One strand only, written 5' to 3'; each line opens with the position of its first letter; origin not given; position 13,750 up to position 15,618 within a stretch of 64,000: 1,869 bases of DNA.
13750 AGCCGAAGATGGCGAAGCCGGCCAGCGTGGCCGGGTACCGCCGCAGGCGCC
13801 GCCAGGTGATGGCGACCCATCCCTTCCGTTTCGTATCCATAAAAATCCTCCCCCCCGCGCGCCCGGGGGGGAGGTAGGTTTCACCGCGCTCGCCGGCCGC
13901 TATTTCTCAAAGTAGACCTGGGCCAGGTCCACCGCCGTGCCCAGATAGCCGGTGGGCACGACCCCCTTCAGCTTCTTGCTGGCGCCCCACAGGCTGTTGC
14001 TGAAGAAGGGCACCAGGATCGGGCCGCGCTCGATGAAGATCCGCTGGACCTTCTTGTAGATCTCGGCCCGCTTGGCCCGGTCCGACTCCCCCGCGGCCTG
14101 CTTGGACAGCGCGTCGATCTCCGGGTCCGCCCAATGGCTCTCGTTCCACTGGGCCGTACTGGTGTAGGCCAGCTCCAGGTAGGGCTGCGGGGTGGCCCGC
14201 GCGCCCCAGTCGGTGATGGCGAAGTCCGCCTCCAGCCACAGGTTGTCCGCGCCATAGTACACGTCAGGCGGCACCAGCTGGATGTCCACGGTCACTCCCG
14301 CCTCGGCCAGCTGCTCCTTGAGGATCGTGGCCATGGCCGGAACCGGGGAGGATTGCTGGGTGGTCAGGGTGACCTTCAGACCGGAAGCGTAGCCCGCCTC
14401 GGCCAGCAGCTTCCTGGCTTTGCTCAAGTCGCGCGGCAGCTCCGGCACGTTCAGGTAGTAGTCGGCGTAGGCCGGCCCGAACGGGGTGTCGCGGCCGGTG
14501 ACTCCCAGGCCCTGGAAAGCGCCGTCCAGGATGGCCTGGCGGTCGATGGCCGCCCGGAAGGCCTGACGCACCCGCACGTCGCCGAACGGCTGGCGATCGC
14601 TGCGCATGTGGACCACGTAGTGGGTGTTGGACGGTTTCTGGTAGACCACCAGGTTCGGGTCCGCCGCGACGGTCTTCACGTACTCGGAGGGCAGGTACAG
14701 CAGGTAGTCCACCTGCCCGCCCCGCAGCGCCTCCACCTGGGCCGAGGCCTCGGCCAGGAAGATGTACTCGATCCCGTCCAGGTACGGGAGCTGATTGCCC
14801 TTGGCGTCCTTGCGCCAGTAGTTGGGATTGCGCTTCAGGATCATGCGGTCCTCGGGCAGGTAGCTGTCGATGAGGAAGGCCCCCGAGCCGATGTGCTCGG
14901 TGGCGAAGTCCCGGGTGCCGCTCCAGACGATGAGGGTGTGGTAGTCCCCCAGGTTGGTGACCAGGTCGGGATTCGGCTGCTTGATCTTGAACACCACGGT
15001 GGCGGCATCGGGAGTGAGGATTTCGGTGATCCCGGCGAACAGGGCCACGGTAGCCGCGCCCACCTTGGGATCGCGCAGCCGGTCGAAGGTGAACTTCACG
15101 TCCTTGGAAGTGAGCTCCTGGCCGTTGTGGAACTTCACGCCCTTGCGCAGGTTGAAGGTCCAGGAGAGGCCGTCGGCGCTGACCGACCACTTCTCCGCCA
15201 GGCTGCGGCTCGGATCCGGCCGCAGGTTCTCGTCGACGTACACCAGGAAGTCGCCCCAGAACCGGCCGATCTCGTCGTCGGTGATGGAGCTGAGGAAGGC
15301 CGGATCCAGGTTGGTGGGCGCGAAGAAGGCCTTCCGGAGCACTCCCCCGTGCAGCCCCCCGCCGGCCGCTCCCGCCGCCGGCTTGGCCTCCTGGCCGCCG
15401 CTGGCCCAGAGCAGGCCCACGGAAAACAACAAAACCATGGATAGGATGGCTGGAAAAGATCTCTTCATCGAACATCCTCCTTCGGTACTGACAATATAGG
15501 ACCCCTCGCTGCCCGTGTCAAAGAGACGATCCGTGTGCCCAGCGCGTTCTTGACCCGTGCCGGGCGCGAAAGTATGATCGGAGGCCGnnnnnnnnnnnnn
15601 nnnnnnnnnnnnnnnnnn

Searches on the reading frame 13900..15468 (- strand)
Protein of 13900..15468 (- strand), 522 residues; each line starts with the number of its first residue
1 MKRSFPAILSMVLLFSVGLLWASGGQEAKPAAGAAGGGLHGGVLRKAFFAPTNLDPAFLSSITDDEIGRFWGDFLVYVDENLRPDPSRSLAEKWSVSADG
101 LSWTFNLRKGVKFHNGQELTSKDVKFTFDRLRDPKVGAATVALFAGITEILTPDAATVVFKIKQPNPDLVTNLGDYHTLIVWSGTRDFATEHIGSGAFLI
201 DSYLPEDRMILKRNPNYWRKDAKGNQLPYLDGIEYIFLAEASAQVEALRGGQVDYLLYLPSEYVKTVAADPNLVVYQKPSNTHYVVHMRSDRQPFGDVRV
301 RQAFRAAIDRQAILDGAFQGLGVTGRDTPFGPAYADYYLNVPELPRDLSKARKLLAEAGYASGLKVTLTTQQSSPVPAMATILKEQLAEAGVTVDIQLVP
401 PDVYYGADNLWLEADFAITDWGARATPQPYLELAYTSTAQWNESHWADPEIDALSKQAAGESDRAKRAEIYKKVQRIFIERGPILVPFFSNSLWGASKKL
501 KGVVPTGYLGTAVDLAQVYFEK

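Call 46: search_protein_families(library=pfam, proteins=[window:13900-15468:-])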
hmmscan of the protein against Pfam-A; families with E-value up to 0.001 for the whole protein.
window:13900-15468:- (522 aa): 1 family
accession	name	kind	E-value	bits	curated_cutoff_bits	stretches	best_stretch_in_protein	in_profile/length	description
PF00496.27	SBP_bac_5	-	1e-89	301.7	32.4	1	89-439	5-365/368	Bacterial extracellular solute-binding proteins, family 5 Middle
